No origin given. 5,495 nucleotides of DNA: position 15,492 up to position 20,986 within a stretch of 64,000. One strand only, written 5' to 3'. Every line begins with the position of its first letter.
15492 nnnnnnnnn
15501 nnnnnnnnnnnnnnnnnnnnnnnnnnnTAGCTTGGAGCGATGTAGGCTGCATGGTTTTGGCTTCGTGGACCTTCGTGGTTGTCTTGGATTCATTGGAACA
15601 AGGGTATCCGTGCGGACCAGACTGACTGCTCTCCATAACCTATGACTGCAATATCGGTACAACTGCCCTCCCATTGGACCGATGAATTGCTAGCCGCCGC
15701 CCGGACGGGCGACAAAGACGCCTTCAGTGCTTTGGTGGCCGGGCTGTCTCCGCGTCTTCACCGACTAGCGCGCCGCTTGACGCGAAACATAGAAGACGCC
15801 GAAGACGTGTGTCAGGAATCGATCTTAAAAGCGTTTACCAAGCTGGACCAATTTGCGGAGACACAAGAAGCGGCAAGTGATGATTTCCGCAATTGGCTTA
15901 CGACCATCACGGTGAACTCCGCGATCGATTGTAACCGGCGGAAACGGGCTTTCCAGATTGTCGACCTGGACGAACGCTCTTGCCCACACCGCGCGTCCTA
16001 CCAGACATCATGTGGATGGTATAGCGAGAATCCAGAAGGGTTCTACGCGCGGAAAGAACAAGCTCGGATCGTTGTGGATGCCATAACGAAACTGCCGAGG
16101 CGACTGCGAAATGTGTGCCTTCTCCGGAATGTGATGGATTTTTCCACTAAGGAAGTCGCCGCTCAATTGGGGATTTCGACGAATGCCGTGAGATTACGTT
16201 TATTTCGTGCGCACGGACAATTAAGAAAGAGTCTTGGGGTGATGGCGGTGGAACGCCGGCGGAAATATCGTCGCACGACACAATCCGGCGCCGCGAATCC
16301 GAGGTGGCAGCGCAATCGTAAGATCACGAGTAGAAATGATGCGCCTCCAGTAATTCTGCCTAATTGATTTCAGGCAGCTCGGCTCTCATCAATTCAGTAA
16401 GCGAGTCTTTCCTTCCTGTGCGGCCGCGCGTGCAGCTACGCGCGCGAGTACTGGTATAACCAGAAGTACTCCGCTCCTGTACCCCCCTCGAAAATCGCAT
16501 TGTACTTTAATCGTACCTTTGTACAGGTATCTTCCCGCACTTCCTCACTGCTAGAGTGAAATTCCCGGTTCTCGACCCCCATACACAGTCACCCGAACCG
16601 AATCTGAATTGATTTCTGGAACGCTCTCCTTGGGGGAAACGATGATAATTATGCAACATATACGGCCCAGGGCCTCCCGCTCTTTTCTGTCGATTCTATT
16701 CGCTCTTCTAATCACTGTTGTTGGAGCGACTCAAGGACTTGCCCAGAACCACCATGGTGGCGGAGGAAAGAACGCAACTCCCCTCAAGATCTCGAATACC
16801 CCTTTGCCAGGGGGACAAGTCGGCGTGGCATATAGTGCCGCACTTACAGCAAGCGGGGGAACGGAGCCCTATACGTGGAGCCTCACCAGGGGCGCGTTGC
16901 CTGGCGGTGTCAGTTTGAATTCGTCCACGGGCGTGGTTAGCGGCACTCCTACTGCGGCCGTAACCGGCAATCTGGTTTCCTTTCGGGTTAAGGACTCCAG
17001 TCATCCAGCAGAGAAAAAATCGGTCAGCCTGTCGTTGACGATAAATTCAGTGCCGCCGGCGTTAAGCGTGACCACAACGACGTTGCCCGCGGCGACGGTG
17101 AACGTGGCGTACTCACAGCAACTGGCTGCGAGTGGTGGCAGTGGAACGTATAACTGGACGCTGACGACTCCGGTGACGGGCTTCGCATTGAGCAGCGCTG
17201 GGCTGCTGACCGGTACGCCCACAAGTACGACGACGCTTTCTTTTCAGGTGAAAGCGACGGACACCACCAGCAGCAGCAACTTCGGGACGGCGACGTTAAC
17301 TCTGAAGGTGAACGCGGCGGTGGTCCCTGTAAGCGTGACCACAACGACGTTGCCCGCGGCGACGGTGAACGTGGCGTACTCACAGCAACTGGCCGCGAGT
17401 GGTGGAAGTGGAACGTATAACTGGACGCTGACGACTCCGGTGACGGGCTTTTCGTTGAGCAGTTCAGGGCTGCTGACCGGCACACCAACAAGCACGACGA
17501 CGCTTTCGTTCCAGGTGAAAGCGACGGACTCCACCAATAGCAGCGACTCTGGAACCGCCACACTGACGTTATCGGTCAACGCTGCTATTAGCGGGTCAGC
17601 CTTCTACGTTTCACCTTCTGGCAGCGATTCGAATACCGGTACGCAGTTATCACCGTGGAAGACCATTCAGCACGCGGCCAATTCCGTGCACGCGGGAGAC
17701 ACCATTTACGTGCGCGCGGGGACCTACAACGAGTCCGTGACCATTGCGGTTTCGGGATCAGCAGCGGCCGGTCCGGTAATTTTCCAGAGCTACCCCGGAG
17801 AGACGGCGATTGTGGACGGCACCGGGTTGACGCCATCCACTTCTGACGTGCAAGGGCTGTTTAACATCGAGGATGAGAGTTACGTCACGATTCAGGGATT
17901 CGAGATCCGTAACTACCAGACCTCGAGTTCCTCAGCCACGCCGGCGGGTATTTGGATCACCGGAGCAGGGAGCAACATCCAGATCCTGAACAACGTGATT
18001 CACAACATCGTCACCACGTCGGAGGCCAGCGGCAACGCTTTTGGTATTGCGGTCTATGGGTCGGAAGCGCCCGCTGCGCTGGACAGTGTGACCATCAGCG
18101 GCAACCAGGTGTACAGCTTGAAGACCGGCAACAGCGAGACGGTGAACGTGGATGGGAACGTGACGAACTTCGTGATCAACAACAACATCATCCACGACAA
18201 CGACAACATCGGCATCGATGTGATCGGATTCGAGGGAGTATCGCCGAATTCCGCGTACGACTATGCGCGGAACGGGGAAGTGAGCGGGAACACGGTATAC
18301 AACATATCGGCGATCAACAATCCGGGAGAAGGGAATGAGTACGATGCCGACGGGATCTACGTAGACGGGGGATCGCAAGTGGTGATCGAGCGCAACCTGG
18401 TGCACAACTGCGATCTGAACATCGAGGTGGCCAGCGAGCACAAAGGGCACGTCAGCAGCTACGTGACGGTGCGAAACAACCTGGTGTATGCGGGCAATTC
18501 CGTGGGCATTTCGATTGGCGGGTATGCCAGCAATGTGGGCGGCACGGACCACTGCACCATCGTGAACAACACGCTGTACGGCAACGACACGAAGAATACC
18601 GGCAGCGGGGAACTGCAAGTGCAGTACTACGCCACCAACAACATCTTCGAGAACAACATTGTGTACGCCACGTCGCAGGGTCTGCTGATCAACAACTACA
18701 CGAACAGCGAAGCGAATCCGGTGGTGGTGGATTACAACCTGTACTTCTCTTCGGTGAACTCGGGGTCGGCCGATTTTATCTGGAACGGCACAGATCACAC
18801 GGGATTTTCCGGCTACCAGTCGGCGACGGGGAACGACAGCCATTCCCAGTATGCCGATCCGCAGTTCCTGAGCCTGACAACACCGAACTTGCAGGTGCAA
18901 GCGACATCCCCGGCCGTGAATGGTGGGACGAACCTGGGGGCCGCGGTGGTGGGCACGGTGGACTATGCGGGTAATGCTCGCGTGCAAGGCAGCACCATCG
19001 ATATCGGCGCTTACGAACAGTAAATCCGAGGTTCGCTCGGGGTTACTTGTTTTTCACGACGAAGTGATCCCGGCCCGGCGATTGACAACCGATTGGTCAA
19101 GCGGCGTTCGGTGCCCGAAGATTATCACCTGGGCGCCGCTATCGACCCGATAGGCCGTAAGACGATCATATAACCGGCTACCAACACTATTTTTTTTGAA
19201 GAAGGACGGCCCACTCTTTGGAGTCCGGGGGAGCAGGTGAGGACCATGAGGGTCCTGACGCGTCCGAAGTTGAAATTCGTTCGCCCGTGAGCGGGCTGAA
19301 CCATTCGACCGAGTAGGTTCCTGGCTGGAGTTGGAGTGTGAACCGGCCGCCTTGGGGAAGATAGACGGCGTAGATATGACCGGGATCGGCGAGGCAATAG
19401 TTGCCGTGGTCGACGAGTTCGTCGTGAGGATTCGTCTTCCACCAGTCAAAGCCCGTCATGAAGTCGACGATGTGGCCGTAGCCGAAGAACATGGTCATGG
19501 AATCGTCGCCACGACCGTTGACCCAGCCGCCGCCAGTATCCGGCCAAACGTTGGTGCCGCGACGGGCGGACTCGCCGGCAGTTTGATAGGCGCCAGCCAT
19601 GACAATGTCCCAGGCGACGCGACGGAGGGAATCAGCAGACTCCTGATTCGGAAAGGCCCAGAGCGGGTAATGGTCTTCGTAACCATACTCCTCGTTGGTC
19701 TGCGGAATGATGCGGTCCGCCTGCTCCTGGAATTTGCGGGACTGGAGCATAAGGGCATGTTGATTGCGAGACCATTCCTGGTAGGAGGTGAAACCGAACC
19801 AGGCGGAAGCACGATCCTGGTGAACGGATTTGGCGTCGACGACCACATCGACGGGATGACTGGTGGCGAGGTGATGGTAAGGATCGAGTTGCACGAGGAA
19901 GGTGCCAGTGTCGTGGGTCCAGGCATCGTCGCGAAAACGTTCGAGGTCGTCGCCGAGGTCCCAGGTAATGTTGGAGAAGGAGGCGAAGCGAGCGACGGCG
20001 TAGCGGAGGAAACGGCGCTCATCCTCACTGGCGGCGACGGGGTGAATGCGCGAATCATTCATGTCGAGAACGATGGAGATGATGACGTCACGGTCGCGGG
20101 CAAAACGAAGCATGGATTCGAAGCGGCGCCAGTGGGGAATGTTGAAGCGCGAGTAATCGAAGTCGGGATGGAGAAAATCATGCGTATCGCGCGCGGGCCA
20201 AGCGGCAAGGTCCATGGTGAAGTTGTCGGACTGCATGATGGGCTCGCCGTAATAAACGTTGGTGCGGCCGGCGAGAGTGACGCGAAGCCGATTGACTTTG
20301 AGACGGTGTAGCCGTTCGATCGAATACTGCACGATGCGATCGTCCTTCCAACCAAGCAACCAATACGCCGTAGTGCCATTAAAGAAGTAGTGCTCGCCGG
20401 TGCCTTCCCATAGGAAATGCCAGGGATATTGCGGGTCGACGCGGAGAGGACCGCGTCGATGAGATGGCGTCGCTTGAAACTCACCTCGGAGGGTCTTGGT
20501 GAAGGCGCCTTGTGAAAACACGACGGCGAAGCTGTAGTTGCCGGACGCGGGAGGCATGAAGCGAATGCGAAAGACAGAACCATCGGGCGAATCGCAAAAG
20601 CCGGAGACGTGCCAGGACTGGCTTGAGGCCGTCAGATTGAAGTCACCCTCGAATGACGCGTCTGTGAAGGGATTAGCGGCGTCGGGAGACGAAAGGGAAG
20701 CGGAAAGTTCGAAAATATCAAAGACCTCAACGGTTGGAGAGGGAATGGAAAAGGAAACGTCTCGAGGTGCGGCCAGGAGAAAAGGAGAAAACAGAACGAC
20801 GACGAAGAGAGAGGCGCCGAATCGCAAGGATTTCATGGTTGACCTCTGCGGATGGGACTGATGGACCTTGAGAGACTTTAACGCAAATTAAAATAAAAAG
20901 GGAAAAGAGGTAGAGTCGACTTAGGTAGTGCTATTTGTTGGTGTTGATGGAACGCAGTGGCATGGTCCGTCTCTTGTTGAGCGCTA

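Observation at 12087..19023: One beta-helix enzyme domain deployed twice (long lipoprotein-anchored vs short secreted form) around an ECF sigma gene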

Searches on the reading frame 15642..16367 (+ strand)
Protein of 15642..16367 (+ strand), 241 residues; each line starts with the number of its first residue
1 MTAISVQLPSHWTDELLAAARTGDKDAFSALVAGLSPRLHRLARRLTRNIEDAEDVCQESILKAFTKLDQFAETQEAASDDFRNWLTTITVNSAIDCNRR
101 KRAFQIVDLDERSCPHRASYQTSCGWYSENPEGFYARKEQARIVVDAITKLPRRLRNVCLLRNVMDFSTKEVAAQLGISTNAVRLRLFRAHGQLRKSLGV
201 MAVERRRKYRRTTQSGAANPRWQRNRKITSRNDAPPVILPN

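Call 5: search_protein_families(library=pfam, proteins=[window:15642-16367:+], max_evalue=0.01)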
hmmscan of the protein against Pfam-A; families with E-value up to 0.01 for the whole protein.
window:15642-16367:+ (241 aa): 7 families
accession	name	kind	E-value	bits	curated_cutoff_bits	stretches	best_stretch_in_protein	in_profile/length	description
PF04542.20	Sigma70_r2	-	5.1e-13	49.1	24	1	32-102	2-69/71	Sigma-70 region 2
PF08281.18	Sigma70_r4_2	-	7.4e-11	42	25.7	1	143-190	3-50/54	Sigma-70, region 4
PF04545.22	Sigma70_r4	-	4.9e-07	29.6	24.1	1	147-196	1-50/50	Sigma-70, region 4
PF07638.17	Sigma70_ECF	-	0.00025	21.4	21.1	1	15-189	6-176/185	ECF sigma factor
PF13556.12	HTH_30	-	0.0035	17.6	27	0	166-194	12-40/59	PucR C-terminal helix-turn-helix domain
PF13384.12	HTH_23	-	0.0079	16.4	24.6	0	159-192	9-45/50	Homeodomain-like domain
PF22980.2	Myb_DNA-bind_8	-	0.0085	15.8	27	0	170-189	23-43/50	Myb-like DNA-binding domain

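Call 7: search_protein_families(library=ncbifam, proteins=[window:15642-16367:+], max_evalue=0.001)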
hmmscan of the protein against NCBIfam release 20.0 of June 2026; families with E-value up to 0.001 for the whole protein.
window:15642-16367:+ (241 aa): 89 families (the best 25 are shown)
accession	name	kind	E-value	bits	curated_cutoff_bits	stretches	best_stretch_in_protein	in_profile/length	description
NF008888.0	PRK11922.1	equivalog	2.5e-35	122.2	204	1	13-199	17-197/231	RNA polymerase sigma factor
TIGR02937.1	sigma70-ECF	superfamily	6.6e-27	94.1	42.9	1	26-198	1-165/165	sigma-70 family RNA polymerase sigma factor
NF004113.0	PRK05602.1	equivalog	3.8e-26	92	208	1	14-201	33-204/211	RNA polymerase sigma factor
NF007223.0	PRK09641.1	equivalog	5.4e-26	91.6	209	1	15-199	7-185/187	RNA polymerase sigma factor SigW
NF009166.1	PRK12513.1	equivalog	4e-24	85.4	206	1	14-202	10-190/193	RNA polymerase sigma factor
NF007225.0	PRK09643.1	equivalog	4.7e-24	85.2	190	1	14-214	15-198/204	RNA polymerase sigma factor SigM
NF058625.1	sigma_PG0214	equivalog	1.2e-23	83.7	130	1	25-198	3-161/170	GFO_1088 family ECF-type sigma factor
TIGR02985.1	Sig70_bacteroi1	subfamily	1.8e-23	83.5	126.4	1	27-198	2-162/162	RNA polymerase sigma-70 factor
TIGR02983.1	SigE-fam_strep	subfamily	2.2e-23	82.9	141.55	1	23-199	3-159/162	SigE family RNA polymerase sigma factor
NF006089.0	PRK08241.1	subfamily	3.6e-22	78.9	240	1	15-198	11-203/343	RNA polymerase subunit sigma-70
TIGR02939.1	RpoE_Sigma70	equivalog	1.3e-21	77.5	236.15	1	15-198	9-186/190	RNA polymerase sigma factor RpoE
TIGR02948.1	SigW_bacill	equivalog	2.6e-21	76.5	243.1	1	17-199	9-185/187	RNA polymerase sigma factor SigW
TIGR02984.1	Sig-70_plancto1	subfamily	9.6e-21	74.2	183.75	1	20-198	1-188/189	RNA polymerase sigma-70 factor, Planctomycetaceae-specific subfamily 1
NF007216.0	PRK09638.1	equivalog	1.7e-20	73.5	194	1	15-199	7-175/180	RNA polymerase sigma factor SigY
NF009185.0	PRK12533.1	equivalog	2.8e-20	72.9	248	1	39-217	42-212/231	RNA polymerase sigma factor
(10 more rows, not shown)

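Call 24: find_encoding_contigs(protein=window:15642-16367:+, flank=6000, max_places=10)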
Protein window:15642-16367:+ (241 aa): 3 contigs read that carry it; 3 places shown.
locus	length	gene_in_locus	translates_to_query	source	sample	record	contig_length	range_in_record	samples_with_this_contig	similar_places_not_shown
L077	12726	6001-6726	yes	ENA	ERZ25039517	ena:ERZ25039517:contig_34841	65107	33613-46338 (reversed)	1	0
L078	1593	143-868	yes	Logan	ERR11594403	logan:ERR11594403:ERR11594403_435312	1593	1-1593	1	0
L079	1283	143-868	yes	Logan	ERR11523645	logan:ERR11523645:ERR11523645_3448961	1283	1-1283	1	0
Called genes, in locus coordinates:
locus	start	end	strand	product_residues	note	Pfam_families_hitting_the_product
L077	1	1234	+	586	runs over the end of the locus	-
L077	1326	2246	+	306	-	PF13191:AAA_16, PF13401:AAA_22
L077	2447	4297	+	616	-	-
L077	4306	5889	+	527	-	PF07602:DUF1565, PF22842:Pel9A-like_beta_helix, PF13229:Beta_helix (faint)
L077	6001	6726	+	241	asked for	PF04542:Sigma70_r2, PF08281:Sigma70_r4_2, PF04545:Sigma70_r4 (weak)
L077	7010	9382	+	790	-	PF05345:He_PIG, PF26182:Ig_NUP210_5th (faint), PF05345:He_PIG (weak), PF22842:Pel9A-like_beta_helix, PF07602:DUF1565, PF13229:Beta_helix (faint)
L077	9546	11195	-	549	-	PF16586:DUF5060, PF13204:Apiosidase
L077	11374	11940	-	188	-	-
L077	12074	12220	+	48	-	-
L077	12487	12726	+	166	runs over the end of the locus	PF00210:Ferritin, PF02915:Rubrerythrin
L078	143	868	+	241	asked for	PF04542:Sigma70_r2, PF08281:Sigma70_r4_2, PF04545:Sigma70_r4 (weak)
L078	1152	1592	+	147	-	?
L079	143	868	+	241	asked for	PF04542:Sigma70_r2, PF08281:Sigma70_r4_2, PF04545:Sigma70_r4 (weak)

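Call 38: find_homologous_proteins(query=window:15642-16364:+, max_evalue=1e-10)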
Query window:15642-16364:+ (241 aa): 240 proteins with E <= 1e-10 among 3343 candidates; the best 120 are listed.
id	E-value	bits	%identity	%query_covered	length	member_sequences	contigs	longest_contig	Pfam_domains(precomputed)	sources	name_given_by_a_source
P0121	3.5e-98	346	99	66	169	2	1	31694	PF04542.21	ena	-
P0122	9.3e-93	328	76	90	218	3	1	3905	PF07638.18,PF04545.23,PF04542.21,PF08281.19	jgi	jgi:RNA polymerase sigma factor (sigma-70 family)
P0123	2.1e-86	307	68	87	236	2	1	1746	PF04545.23,PF04542.21,PF08281.19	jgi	jgi:RNA polymerase sigma-70 factor, ECF subfamily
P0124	1.4e-74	269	96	54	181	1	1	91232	PF08281.19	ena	-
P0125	2.5e-63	232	61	78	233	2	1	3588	PF07638.18,PF04545.23,PF04542.21,PF08281.19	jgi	-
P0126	9.8e-63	230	63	78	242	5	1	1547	PF07638.18,PF04545.23,PF04542.21,PF08281.19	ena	-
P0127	1.9e-61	226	55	85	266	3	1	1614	PF07638.18,PF04542.21,PF08281.19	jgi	-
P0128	3.6e-61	225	61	78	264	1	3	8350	PF04542.21,PF08281.19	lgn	-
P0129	4.2e-61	225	56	89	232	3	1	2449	PF07638.18,PF04545.23,PF04542.21,PF08281.19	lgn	-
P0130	8.1e-61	224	55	91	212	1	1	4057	PF07638.18,PF04545.23,PF04542.21,PF08281.19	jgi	jgi:RNA polymerase sigma-70 factor, ECF subfamily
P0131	1.7e-59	219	55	85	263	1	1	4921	PF07638.18,PF04545.23,PF04542.21,PF08281.19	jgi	jgi:RNA polymerase sigma-70 factor, ECF subfamily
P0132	1.9e-59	219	58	78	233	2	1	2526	PF07638.18,PF04545.23,PF04542.21,PF08281.19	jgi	jgi:RNA polymerase sigma-70 factor, ECF subfamily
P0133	2.1e-59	219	51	97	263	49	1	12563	PF07638.18,PF04545.23,PF04542.21,PF08281.19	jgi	jgi:RNA polymerase sigma-70 factor, ECF subfamily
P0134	2.4e-59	219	55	89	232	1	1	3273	PF07638.18,PF04545.23,PF04542.21,PF08281.19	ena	-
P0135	2.8e-59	219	58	85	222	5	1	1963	PF04545.23,PF04542.21,PF08281.19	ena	-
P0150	7.8e-58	214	68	63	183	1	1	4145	PF04545.23,PF04542.21,PF08281.19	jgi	jgi:RNA polymerase sigma factor (sigma-70 family)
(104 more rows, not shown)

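Call 40: find_encoding_contigs(protein=P0150, flank=6000, max_places=4)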
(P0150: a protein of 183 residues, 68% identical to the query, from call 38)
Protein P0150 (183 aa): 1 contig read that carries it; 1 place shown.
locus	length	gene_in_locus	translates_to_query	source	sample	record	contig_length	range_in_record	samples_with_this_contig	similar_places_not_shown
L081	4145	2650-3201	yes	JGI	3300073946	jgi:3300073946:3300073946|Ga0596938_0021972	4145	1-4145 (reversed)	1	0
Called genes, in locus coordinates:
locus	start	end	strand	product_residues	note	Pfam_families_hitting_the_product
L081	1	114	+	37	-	?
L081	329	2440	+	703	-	PF05345:He_PIG, PF26182:Ig_NUP210_5th (faint), PF07602:DUF1565, PF22842:Pel9A-like_beta_helix, PF13229:Beta_helix (faint)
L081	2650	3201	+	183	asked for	PF04542:Sigma70_r2 (weak), PF08281:Sigma70_r4_2, PF04545:Sigma70_r4 (weak)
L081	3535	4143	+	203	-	?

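Call 41: find_encoding_contigs(protein=P0122, flank=6000, max_places=4)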
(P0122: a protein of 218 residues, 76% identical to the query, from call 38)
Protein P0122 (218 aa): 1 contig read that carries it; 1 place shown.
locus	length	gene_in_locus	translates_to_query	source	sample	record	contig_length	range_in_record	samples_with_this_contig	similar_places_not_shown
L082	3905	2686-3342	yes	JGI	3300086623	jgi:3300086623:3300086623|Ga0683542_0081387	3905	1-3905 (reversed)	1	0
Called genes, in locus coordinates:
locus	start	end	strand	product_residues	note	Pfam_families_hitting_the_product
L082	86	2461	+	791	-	PF05345:He_PIG, PF26182:Ig_NUP210_5th (weak), PF22842:Pel9A-like_beta_helix, PF07602:DUF1565, PF13229:Beta_helix (faint)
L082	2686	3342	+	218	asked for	PF07638:Sigma70_ECF (weak), PF04542:Sigma70_r2, PF08281:Sigma70_r4_2, PF04545:Sigma70_r4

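Call 42: find_encoding_contigs(protein=P0124, flank=8000, max_places=4)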
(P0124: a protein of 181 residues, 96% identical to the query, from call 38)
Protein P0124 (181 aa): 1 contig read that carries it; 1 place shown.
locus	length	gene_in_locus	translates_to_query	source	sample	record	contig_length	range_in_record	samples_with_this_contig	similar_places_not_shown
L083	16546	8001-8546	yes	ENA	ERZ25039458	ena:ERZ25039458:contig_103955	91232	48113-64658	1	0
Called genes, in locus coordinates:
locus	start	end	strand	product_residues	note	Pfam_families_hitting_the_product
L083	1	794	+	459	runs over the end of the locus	-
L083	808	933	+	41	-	-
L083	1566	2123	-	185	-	-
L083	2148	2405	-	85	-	-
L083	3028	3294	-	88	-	-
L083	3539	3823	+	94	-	-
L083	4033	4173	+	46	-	-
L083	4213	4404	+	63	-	-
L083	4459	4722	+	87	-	-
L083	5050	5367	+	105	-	-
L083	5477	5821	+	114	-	-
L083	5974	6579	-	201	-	-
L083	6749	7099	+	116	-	-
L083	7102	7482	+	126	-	-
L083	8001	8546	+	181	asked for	PF08281:Sigma70_r4_2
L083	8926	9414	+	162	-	PF05345:He_PIG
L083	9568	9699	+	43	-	-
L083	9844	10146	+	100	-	PF22842:Pel9A-like_beta_helix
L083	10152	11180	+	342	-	PF13229:Beta_helix (weak)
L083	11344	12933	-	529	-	PF16586:DUF5060, PF13204:Apiosidase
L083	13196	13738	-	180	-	-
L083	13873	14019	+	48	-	-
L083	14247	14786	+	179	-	PF00210:Ferritin, PF02915:Rubrerythrin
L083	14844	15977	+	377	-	PF12838:Fer4_7 (faint), PF13484:Fer4_16 (faint), PF13534:Fer4_17 (faint), PF13746:Fer4_18 (faint), PF13237:Fer4_10 (faint), PF13183:Fer4_8 (weak), PF17179:Fer4_22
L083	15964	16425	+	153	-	PF00027:cNMP_binding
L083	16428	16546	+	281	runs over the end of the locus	PF00175:NAD_binding_1, PF10418:DHODB_Fe-S_bind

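Call 43: find_encoding_contigs(protein=P0121, flank=8000, max_places=4)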
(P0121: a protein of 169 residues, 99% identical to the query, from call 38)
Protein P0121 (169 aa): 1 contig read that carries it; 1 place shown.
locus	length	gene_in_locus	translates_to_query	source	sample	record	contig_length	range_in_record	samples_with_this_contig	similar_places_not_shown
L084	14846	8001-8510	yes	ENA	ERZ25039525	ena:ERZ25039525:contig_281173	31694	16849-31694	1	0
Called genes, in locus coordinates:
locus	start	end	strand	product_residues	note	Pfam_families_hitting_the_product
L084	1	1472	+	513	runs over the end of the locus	-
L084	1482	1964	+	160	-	-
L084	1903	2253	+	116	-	-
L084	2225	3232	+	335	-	-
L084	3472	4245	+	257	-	PF13401:AAA_22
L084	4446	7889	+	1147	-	PF05345:He_PIG, PF26182:Ig_NUP210_5th (weak), PF07602:DUF1565, PF22842:Pel9A-like_beta_helix, PF13229:Beta_helix (faint)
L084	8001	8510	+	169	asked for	PF04542:Sigma70_r2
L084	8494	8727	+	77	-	PF08281:Sigma70_r4_2 (weak)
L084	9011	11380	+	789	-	PF05345:He_PIG, PF26182:Ig_NUP210_5th (faint), PF05345:He_PIG (weak), PF07602:DUF1565, PF22842:Pel9A-like_beta_helix, PF13229:Beta_helix (faint)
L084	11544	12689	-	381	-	PF13204:Apiosidase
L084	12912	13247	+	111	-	-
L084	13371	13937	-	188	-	-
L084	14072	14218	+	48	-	-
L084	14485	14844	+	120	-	?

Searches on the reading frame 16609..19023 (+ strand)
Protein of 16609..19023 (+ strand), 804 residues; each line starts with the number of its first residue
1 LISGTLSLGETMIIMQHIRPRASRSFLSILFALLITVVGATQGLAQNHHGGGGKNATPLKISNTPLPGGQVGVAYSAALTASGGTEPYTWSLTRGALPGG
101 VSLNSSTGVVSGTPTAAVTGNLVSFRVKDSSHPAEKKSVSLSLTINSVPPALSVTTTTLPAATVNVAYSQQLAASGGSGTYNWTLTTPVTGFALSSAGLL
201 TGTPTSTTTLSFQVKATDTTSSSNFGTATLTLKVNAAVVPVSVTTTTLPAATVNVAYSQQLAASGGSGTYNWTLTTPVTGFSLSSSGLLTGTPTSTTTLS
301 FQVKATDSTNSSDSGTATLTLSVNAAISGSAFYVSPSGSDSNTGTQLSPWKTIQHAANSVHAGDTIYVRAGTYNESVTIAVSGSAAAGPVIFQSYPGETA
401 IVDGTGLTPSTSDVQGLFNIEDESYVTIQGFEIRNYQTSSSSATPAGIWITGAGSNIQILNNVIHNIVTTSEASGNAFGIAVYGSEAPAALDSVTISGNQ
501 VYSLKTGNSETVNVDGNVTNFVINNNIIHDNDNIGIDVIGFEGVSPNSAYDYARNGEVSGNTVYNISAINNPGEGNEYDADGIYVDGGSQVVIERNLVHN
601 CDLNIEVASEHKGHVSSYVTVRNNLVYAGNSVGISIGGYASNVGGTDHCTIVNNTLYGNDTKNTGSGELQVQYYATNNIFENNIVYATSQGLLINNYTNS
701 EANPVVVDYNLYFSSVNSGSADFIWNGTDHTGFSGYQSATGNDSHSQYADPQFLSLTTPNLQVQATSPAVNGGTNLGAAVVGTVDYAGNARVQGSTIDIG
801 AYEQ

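Call 5: search_protein_families(library=pfam, proteins=[window:16609-19023:+], max_evalue=0.01)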
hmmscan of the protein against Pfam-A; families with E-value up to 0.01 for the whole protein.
window:16609-19023:+ (804 aa): 5 families
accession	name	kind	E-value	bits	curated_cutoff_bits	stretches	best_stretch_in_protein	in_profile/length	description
PF05345.18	He_PIG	-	1.3e-15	58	24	3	59-145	3-95/96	Putative Ig domain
PF07602.17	DUF1565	-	1.9e-10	40.9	20.3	1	337-566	2-232/257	Protein of unknown function (DUF1565)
PF13229.12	Beta_helix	-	5.4e-10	39.6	25.9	4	557-731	12-151/158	Right handed beta helix region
PF05048.19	NosD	-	0.00054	19.9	23.6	0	561-701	17-140/212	Periplasmic copper-binding protein (NosD)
PF22352.2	K319L-like_PKD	-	0.00067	20.1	27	0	245-320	6-83/84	K319L-like, PKD domain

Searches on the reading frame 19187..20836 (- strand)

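Call 5: search_protein_families(library=pfam, proteins=[window:19187-20836:-], max_evalue=0.01)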
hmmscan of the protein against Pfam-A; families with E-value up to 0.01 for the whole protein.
window:19187-20836:- (549 aa): 2 families
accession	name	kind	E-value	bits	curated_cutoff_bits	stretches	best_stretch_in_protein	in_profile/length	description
PF16586.11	DUF5060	-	5.3e-14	52.7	27.2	1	35-107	1-69/70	Domain of unknown function (DUF5060)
PF12904.13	Collagen_bind_2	-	0.00062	20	22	1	478-539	15-80/92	Putative collagen-binding domain of a collagenase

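Call 7: search_protein_families(library=ncbifam, proteins=[window:19187-20836:-], max_evalue=0.001)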
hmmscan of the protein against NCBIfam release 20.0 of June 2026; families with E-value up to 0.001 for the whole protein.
window:19187-20836:- (549 aa): 0 families
